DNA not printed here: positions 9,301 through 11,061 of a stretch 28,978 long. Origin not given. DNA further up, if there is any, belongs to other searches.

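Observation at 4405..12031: Orphan pathway: TTT importer, TIM-barrel epimerase, enolase-superfamily enzyme and DHOD-like flavoenzyme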

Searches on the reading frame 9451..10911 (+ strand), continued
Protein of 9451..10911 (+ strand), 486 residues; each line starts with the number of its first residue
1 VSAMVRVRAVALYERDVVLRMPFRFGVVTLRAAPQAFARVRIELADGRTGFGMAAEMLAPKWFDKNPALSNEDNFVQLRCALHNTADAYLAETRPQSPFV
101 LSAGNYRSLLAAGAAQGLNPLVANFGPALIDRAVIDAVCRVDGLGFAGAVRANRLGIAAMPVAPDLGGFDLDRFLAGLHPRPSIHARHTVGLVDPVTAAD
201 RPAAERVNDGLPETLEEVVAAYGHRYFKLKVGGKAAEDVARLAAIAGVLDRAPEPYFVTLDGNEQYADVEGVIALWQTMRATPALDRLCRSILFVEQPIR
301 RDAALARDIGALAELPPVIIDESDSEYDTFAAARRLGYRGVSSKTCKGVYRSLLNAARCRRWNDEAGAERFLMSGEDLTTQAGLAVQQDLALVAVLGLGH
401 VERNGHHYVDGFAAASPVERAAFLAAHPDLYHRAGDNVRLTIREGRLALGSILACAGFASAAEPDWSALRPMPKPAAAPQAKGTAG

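Call 26: search_protein_families(library=pfam, proteins=[L028:2730-3551:+, L044:4471-5247:+, L005:1252-2292:+, L031:10285-11313:-, L017:7511-8188:+, L018:12222-13253:+, L053:6639-7664:-, L018:5230-6111:+, L013:8578-9720:-, L049:11364-12530:-], max_evalue=0.001)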
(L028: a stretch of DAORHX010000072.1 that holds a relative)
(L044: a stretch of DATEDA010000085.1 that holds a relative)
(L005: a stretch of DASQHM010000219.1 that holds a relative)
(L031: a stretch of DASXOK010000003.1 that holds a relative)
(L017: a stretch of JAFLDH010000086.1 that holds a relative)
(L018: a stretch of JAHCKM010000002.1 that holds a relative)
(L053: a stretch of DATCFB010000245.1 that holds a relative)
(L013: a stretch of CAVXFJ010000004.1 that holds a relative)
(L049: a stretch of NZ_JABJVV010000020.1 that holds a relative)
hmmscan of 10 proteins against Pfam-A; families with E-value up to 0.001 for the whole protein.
L028:2730-3551:+ (273 aa): 1 family
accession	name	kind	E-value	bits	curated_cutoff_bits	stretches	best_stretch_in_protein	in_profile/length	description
PF00528.27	BPD_transp_1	-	2e-27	96.6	26.4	1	91-259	3-179/184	Binding-protein-dependent transport system inner membrane component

L044:4471-5247:+ (258 aa): 3 families
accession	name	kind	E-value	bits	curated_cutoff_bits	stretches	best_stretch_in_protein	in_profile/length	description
PF00005.33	ABC_tran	-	5.1e-30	105.3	25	1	27-164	3-136/137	ABC transporter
PF13401.12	AAA_22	-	0.0001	23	27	1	34-162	4-92/130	AAA domain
PF20703.3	nSTAND1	-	0.00025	21.3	27.1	1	31-63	29-59/379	Novel STAND NTPase 1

L005:1252-2292:+ (346 aa): 1 family
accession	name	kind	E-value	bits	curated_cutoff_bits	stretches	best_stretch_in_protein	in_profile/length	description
PF01370.27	Epimerase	-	7.4e-12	45.6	20.9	1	40-205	1-170/240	NAD dependent epimerase/dehydratase family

L031:10285-11313:- (342 aa): 1 family
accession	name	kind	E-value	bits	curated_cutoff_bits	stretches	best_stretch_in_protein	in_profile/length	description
PF01717.24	Meth_synt_2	-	2e-22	80.4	21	1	26-324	32-317/324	Cobalamin-independent synthase, Catalytic domain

L017:7511-8188:+ (225 aa): 2 families
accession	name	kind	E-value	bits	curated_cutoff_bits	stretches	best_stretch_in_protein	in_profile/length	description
PF17938.6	TetR_C_29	-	3.5e-38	130.8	26.2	1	98-216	1-119/119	Tetracyclin repressor-like, C-terminal domain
PF00440.29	TetR_N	-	2.8e-15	56.3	24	1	30-76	1-47/47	Bacterial regulatory proteins, tetR family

L018:12222-13253:+ (343 aa): 2 families
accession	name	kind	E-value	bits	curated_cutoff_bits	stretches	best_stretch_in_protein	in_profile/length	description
PF09084.16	NMT1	-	3.4e-46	158.3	20.5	1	53-264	3-215/216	NMT1/THI5 like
PF13379.11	NMT1_2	-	2.8e-08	34.3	24.7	1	38-250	2-230/252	NMT1-like family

L053:6639-7664:- (341 aa): 2 families
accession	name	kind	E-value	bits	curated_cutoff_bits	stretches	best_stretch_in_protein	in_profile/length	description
PF09084.16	NMT1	-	5.4e-41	141.3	20.5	1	43-260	3-216/216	NMT1/THI5 like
PF13379.11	NMT1_2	-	2e-05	25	24.7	1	33-120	7-97/252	NMT1-like family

L018:5230-6111:+ (293 aa): 5 families
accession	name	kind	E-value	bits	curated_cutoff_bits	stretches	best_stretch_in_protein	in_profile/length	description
PF18014.7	Acetyltransf_18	-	9.3e-16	58.1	22.7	1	163-280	1-118/124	Acetyltransferase (GNAT) domain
PF00583.31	Acetyltransf_1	-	6.8e-09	36.5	20.7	1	46-113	31-98/116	Acetyltransferase (GNAT) family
PF13508.13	Acetyltransf_7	-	4.5e-08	33.8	27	1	55-129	9-83/84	Acetyltransferase (GNAT) domain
PF13527.13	Acetyltransf_9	-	3.4e-05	24.3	25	0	75-113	72-110/127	Acetyltransferase (GNAT) domain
PF08445.16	FR47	-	0.00081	19.8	22.1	0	61-113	11-59/86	FR47-like protein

L013:8578-9720:- (380 aa): 2 families
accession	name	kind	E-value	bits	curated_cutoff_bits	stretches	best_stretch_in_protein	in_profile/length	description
PF13378.12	MR_MLE_C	-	2.4e-32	112.9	29.4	1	154-363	8-218/219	Enolase C-terminal domain-like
PF02746.21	MR_MLE_N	-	3.3e-15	56.8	22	1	29-128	27-117/117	Mandelate racemase / muconate lactonizing enzyme, N-terminal domain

L049:11364-12530:- (388 aa): 1 family
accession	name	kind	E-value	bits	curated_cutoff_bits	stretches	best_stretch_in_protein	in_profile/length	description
PF06089.17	Asparaginase_II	-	3.2e-111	371.8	25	1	59-379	1-321/322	L-asparaginase II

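Call 63: search_protein_families(library=pfam, proteins=[L019:2014-2778:-, L040:839-3556:-, L042:2777-3685:-, L031:156-1766:-, L079:9415-10890:+, L082:11780-12679:+, L013:12567-13739:-, L058:4863-5636:+, L002:6543-7886:+, L029:11259-12593:+], max_evalue=0.001)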
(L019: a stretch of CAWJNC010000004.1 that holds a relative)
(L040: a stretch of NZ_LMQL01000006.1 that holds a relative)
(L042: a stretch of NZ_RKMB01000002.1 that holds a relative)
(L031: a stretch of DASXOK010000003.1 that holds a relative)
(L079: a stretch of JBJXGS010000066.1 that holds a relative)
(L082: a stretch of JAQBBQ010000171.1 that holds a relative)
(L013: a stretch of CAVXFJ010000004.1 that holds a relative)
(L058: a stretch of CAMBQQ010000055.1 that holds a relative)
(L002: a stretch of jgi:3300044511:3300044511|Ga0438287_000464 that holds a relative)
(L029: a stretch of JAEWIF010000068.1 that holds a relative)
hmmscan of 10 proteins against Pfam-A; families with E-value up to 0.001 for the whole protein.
L019:2014-2778:- (254 aa): 1 family
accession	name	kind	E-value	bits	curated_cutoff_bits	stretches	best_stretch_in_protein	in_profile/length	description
PF05721.19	PhyH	-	5.2e-31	109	22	1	18-226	1-213/213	Phytanoyl-CoA dioxygenase (PhyH)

L040:839-3556:- (905 aa): 10 families
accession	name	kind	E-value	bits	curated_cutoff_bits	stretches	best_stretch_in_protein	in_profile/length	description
PF00005.33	ABC_tran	-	4.3e-15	57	25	1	761-816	85-137/137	ABC transporter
PF17755.6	UvrA_DNA-bind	-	4.6e-13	49.9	23.2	1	186-299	3-109/110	UvrA DNA-binding domain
PF13304.12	AAA_21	-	3.5e-10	40.9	27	1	779-830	232-283/304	AAA domain, putative AbiEii toxin, Type IV TA system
PF13191.12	AAA_16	-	2.9e-07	31.6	32.6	0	576-603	25-52/167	AAA ATPase domain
PF20703.3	nSTAND1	-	3.2e-07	30.7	27.1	0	566-598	24-56/379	Novel STAND NTPase 1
PF00684.25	DnaJ_CXXCXGXG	-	1e-06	29.3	32.7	0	694-725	17-51/65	DnaJ central domain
PF02463.25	SMC_N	-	4.6e-06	26.6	40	0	784-859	136-211/220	RecF/RecN/SMC N terminal domain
PF13555.12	AAA_29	-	5.5e-06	26.5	27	0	575-592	22-39/61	P-loop containing region of AAA domain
PF13671.12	AAA_33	-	2.3e-05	25.1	27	0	577-610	1-34/143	AAA domain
PF03193.22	RsgA_GTPase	-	9.2e-05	22.8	30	0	562-598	94-129/174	RsgA GTPase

L042:2777-3685:- (302 aa): 1 family
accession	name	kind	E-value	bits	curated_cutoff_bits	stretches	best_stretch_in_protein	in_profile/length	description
PF00491.26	Arginase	-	5.7e-75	252.8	22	1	3-295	2-279/280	Arginase family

L031:156-1766:- (536 aa): 1 family
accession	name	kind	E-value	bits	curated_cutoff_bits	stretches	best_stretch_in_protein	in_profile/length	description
PF01144.29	CoA_trans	-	2.3e-33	115.9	23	1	7-242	3-216/217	Coenzyme A transferase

L079:9415-10890:+ (491 aa): 1 family
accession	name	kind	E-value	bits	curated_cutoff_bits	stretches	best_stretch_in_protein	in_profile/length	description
PF00724.26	Oxidored_FMN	-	6.2e-28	98.5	27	1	45-275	4-231/342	NADH:flavin oxidoreductase / NADH oxidase family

L082:11780-12679:+ (299 aa): 5 families
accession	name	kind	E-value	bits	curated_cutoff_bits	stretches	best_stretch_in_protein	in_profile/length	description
PF01370.27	Epimerase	-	5.7e-22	78.7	20.9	1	4-163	1-172/240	NAD dependent epimerase/dehydratase family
PF16363.11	GDP_Man_Dehyd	-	1.5e-11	44.8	27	1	5-163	1-183/332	GDP-mannose 4,6 dehydratase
PF01073.25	3Beta_HSD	-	2.7e-09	36.9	22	1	6-114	2-122/280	3-beta hydroxysteroid dehydrogenase/isomerase family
PF13460.12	NAD_binding_10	-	1.2e-08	35.5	27.2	1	8-111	1-101/184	NAD(P)H-binding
PF02719.21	Polysacc_synt_2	-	3.2e-05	23.7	20.2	0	48-163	62-171/293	Polysaccharide biosynthesis protein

L013:12567-13739:- (390 aa): 1 family
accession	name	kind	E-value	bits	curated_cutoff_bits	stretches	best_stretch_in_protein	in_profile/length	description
PF01717.24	Meth_synt_2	-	9.7e-15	55.1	21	2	9-90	2-82/324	Cobalamin-independent synthase, Catalytic domain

L058:4863-5636:+ (257 aa): 2 families
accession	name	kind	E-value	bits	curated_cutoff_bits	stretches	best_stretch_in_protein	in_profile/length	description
PF00175.26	NAD_binding_1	-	6e-09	37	22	1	112-225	1-104/109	Oxidoreductase NAD-binding domain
PF00970.30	FAD_binding_6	-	8.5e-07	29.7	21.1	1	18-98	15-96/99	Oxidoreductase FAD-binding domain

L002:6543-7886:+ (447 aa): 0 families

L029:11259-12593:+ (444 aa): 1 family
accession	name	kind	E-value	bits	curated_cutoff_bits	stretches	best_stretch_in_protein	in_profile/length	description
PF04143.19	Sulf_transp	-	1.9e-53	182.5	27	1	98-425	2-310/310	Sulphur transport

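Call 64: predict_structure(alignment_id=A1)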
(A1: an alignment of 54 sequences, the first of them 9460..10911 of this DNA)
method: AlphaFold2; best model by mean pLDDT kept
length: 483 residues; sequences in the alignment: 54
mean_pLDDT: 90.6   pTM: 0.92
mean pLDDT of the five models: 90.6, 90.4, 90.2, 89.2, 88.8
residues with pLDDT >= 90: 335; 70-90: 123; 50-70: 22; < 50: 3
segments of 3 or more residues with pLDDT < 50: 481-483
pLDDT, mean of each block of 10 residues (from residue 1): 98 86 77 97 97 78 78 94 97 96 94 89 95 98 98 92 95 97 89 89 87 93 92 94 97 92 87 96 97 86 88 87 85 93 87 97 95 76 93 91 72 94 96 90 95 95 97 80 40
secondary structure, 60 per line:
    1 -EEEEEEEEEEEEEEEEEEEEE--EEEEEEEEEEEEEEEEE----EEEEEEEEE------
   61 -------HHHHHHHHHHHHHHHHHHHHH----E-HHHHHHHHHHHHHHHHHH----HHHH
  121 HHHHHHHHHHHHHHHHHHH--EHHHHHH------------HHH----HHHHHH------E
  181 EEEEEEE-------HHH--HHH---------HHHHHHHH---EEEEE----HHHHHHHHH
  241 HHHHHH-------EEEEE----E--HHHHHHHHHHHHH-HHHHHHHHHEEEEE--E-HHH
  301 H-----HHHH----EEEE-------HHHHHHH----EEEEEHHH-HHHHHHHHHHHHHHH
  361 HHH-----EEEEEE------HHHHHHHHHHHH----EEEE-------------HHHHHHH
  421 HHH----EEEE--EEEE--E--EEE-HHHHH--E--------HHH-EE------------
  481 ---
elements in order: E2-22 E25-41 E46-54 H68-88 H95-112 H117-139 H143-148 H168-173 E180-187 H212-219 E223-227 H232-246 E254-258 H266-278 H280-288 E289-293 H298-301 H307-310 E315-318 H326-332 E337-341 H346-363 E369-374 H381-392 E397-400 H414-423 E428-431 E434-437 E443-445 H447-451

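Call 67: fold_search(model_id=the predicted structure, library=pdb)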
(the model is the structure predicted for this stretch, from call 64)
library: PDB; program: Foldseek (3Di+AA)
matches with E <= 10: 996; with E <= 0.001: 235
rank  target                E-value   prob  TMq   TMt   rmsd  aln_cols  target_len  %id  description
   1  2qdd_A                3.3e-16  1.00  0.54  0.68   6.9       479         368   18  Crystal structure of a member of enolase superfamily from Roseovarius nubinhibens ISM (released 2007-06-26)
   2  3fvd_B                5.1e-16  1.00  0.53  0.67   6.5       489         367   18  Crystal structure of a member of enolase superfamily from ROSEOVARIUS NUBINHIBENS ISM complexed with magnesium (released 2009-01-27)
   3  2oqh_C                7.2e-16  1.00  0.57  0.72   6.1       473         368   16  Crystal structure of an isomerase from Streptomyces coelicolor A3(2) (released 2007-02-20)
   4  2oqh_D                1.2e-15  1.00  0.56  0.71   5.8       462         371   16  Crystal structure of an isomerase from Streptomyces coelicolor A3(2) (released 2007-02-20)
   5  5fjp_C                2.1e-15  1.00  0.50  0.64   8.2       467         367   19  N-acyl amino acid racemase from Amycolatopsis sp Ts-1-60: G291D F323Y I293G mutant in complex with N-acetyl naphthylal (released 2016-11-16)
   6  3tte_A                2.5e-15  1.00  0.55  0.71   5.5       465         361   16  Crystal structure of enolase brado_4202 (target EFI-501651) from Bradyrhizobium complexed with magnesium and mandelic  (released 2011-09-28)
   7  2qdd_B                2.5e-15  1.00  0.53  0.66   6.6       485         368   18  Crystal structure of a member of enolase superfamily from Roseovarius nubinhibens ISM (released 2007-06-26)
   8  7s8w_A                2.8e-15  1.00  0.51  0.65   8.2       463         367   18  Amycolatopsis sp. T-1-60 N-succinylamino acid racemase/o-succinylbenzoate synthase R266Q mutant in complex with N-succ (released 2021-10-06)
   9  3fvd_A                2.8e-15  1.00  0.51  0.65   7.1       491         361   19  Crystal structure of a member of enolase superfamily from ROSEOVARIUS NUBINHIBENS ISM complexed with magnesium (released 2009-01-27)
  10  4h1z_G                3.0e-15  1.00  0.58  0.71   5.8       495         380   15  Crystal structure of putative isomerase from Sinorhizobium meliloti, open loop conformation (target EFI-502104) (released 2012-09-26)
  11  4h2h_A                3.0e-15  1.00  0.53  0.67   6.7       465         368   14  Crystal structure of an enolase (mandalate racemase subgroup, target EFI-502101) from Pelagibaca bermudensis htcc2601, (released 2012-10-10)
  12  7s8w_D                3.0e-15  1.00  0.50  0.63   8.5       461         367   19  Amycolatopsis sp. T-1-60 N-succinylamino acid racemase/o-succinylbenzoate synthase R266Q mutant in complex with N-succ (released 2021-10-06)
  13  3ddm_A                3.4e-15  1.00  0.57  0.73   5.1       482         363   20  CRYSTAL STRUCTURE OF MANDELATE RACEMASE/MUCONATE LACTONIZING ENZYME FROM Bordetella bronchiseptica RB50 (released 2008-06-24)
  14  5fjp_A                3.4e-15  1.00  0.50  0.64   8.1       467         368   19  N-acyl amino acid racemase from Amycolatopsis sp Ts-1-60: G291D F323Y I293G mutant in complex with N-acetyl naphthylal (released 2016-11-16)
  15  2pgw_B                3.6e-15  1.00  0.56  0.70   5.4       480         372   14  Crystal structure of a putative muconate cycloisomerase from Sinorhizobium meliloti 1021 (released 2007-04-24)
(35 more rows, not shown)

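Call 69: search_dna_similar(query=window:9460-10911:+, collection=plasmids, mode=protein, max_evalue=1e-30, max_rows=30)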
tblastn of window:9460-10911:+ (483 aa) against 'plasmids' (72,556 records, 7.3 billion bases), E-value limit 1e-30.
Records with a match: 127; places in all: 128; records where one place covers at least 80% of the query: 119.
Best place of each record, by identity: <60% 127.
By first word of the organism name: Rhizobium 91; Sinorhizobium 18; Haladaptatus 4; Chelatococcus 2; Nitratireductor 2; Natronococcus 2; Pararhizobium 1; Phyllobacterium 1; Azospirillum 1; Paroceanicella 1; and 4 more.
By predicted mobility (MOB-suite, as given by PLSDB): non-mobilizable 82; conjugative 38; mobilizable 7.
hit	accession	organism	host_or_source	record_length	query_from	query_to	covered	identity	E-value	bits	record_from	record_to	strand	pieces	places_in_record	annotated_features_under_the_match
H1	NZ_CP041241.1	Sinorhizobium mexicanum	Acaciella angustissima,cell culture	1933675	1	466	96%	53.4%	8e-136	439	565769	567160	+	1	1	none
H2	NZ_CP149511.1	Pararhizobium sp. A13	Aeschynomene indica,cell ...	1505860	2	466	96%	53.3%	4e-133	431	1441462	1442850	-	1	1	none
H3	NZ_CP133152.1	Sinorhizobium chiapasense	Acaciella angustissima,cell culture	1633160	1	466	96%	53.0%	3e-124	406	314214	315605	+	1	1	none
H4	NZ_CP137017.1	Sinorhizobium fredii GR64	Phaseolus vulgaris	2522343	2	466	96%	52.9%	5e-136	440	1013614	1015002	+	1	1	record has no annotation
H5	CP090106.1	Sinorhizobium meliloti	Medicago,Cell culture,Plant nodule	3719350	2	466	96%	52.9%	4e-129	420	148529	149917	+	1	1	mandelate racemase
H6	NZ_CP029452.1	Sinorhizobium fredii CCBAU 25509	Glycine soja,cell culture,plant root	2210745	2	466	96%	52.7%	6e-133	431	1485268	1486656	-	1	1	record has no annotation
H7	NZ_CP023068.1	Sinorhizobium sojae CCBAU 05684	G.max,nodule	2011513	8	466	95%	53.2%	1e-126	413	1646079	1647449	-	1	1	record has no annotation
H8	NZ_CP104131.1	Sinorhizobium sp. K101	Phaseolus vulgaris,cell ...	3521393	2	465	96%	52.4%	3e-128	417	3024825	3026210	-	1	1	none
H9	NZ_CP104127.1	Sinorhizobium sp. M103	Phaseolus vulgaris,cell ...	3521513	2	465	96%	52.4%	3e-128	417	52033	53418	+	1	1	none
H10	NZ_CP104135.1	Sinorhizobium sp. C101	Phaseolus vulgaris,cell ...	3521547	2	465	96%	52.4%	3e-128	417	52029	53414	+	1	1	none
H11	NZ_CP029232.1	Sinorhizobium fredii CCBAU 45436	Glycine max,cell culture,plant root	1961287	2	466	96%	52.0%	2e-132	429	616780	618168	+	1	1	record has no annotation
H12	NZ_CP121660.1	Sinorhizobium terangae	Desmanthus virgatus,cell culture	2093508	1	466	96%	51.7%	6e-131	425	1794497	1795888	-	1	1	none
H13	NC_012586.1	Sinorhizobium fredii NGR234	-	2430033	2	466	96%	51.8%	3e-134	435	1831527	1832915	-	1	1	record has no annotation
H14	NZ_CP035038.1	Sinorhizobium fredii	single cell,soil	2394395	2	466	96%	51.8%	3e-131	426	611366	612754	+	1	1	none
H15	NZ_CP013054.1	Sinorhizobium americanum CCGM7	Phaseolus vulgaris,root nodules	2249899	2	466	96%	51.8%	8e-129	419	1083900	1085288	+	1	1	none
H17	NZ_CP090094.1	Rhizobium leguminosarum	Galega,Cell culture,Plant nodule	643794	2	466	96%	51.7%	1e-118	390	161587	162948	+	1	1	mandelate racemase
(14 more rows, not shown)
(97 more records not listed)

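Call 70: get_annotated_region(hit=H17, flank=10000)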
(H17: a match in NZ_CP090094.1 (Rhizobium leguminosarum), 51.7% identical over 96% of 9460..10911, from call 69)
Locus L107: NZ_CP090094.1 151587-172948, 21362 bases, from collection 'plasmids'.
description: Rhizobium leguminosarum strain Gr 12/7 plasmid pRLgr12_3, complete sequence
organism: Rhizobium leguminosarum (NCBI taxid 384)
taxonomy: Bacteria; Pseudomonadota; Alphaproteobacteria; Hyphomicrobiales; Rhizobiaceae; Rhizobium; Rhizobium leguminosarum
host: -; source: Galega,Cell culture,Plant nodule; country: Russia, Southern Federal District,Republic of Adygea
typing (MOB-suite, as given by PLSDB): mobilizable; replicon rep_cluster_841; relaxase MOBQ
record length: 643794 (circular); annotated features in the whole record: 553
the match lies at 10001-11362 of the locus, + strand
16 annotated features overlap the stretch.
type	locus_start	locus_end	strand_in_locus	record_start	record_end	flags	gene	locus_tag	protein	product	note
CDS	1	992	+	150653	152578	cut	-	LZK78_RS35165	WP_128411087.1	ABC transporter substrate-binding protein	-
CDS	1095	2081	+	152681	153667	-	-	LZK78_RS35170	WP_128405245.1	ABC transporter permease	GO:0055085 - transmembrane transport [Evidence IEA]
CDS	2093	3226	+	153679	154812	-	-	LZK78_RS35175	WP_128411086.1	ABC transporter permease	-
CDS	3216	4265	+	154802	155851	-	-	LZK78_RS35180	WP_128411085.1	ABC transporter ATP-binding protein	-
CDS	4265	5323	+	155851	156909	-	-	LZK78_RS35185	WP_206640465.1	oligopeptide/dipeptide ABC transporter ATP-binding protein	GO:0015833 - peptide transport [Evidence IEA]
CDS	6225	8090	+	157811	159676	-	-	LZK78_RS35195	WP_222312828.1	glycosyl hydrolase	-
CDS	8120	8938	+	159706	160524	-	-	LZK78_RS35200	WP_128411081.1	TIM barrel protein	-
CDS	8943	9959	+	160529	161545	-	-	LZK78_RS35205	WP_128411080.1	hydroxyacid dehydrogenase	-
CDS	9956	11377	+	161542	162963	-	-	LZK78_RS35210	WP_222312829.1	mandelate racemase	-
CDS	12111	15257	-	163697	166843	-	-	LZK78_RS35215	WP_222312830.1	efflux RND transporter permease subunit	-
CDS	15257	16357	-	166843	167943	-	-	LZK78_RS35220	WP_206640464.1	efflux RND transporter periplasmic adaptor subunit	GO:0006810 - transport [Evidence IEA]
CDS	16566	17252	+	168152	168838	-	-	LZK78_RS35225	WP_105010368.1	response regulator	GO:0000160 - phosphorelay signal transduction system [Evidence IEA]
CDS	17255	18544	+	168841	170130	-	-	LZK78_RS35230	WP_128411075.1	ATP-binding protein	-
CDS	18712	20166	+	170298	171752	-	-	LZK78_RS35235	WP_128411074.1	efflux transporter outer membrane subunit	GO:0006810 - transport [Evidence IEA]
CDS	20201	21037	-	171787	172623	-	-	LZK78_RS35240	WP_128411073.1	CoA ester lyase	-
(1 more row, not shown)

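Call 71: get_annotated_region(hit=H5, flank=10000)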
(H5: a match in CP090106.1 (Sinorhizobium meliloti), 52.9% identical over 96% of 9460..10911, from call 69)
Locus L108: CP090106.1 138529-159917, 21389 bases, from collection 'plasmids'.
description: Sinorhizobium meliloti strain Ak57 plasmid pSymB, complete sequence
organism: Sinorhizobium meliloti (NCBI taxid 382)
taxonomy: Bacteria; Pseudomonadota; Alphaproteobacteria; Hyphomicrobiales; Rhizobiaceae; Sinorhizobium; Sinorhizobium meliloti
host: -; source: Medicago,Cell culture,Plant nodule; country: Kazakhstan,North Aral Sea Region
typing (MOB-suite, as given by PLSDB): non-mobilizable
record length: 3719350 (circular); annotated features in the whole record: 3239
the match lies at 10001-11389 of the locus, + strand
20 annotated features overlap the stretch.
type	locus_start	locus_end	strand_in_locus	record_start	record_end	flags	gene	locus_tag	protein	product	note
CDS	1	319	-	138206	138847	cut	-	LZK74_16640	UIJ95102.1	glutathione S-transferase family protein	-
CDS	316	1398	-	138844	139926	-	ugpC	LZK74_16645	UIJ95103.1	sn-glycerol-3-phosphate ABC transporter ATP-binding protein UgpC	-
CDS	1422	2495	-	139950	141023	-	-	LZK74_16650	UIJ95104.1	Gfo/Idh/MocA family oxidoreductase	-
CDS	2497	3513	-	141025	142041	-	-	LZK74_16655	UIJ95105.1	Gfo/Idh/MocA family oxidoreductase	-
CDS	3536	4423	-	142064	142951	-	-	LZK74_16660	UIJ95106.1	carbohydrate ABC transporter permease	-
CDS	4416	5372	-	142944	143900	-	-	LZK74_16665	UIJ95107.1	sugar ABC transporter permease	-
CDS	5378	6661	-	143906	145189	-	-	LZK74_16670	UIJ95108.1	ABC transporter substrate-binding protein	-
CDS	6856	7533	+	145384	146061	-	-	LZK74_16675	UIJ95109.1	TetR family transcriptional regulator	-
CDS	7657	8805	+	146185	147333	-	-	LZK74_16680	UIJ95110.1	Gfo/Idh/MocA family oxidoreductase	-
CDS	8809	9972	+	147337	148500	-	-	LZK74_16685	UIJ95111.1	dihydrodipicolinate synthase family protein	-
CDS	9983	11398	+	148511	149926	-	-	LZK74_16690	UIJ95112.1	mandelate racemase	-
CDS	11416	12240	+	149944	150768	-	-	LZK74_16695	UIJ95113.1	sugar phosphate isomerase/epimerase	-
CDS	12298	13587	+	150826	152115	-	-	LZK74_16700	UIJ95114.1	Gfo/Idh/MocA family oxidoreductase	-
CDS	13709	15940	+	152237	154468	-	cadA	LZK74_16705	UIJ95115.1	cadmium-translocating P-type ATPase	-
CDS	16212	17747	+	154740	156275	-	-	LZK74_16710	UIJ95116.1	ABC transporter ATP-binding protein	-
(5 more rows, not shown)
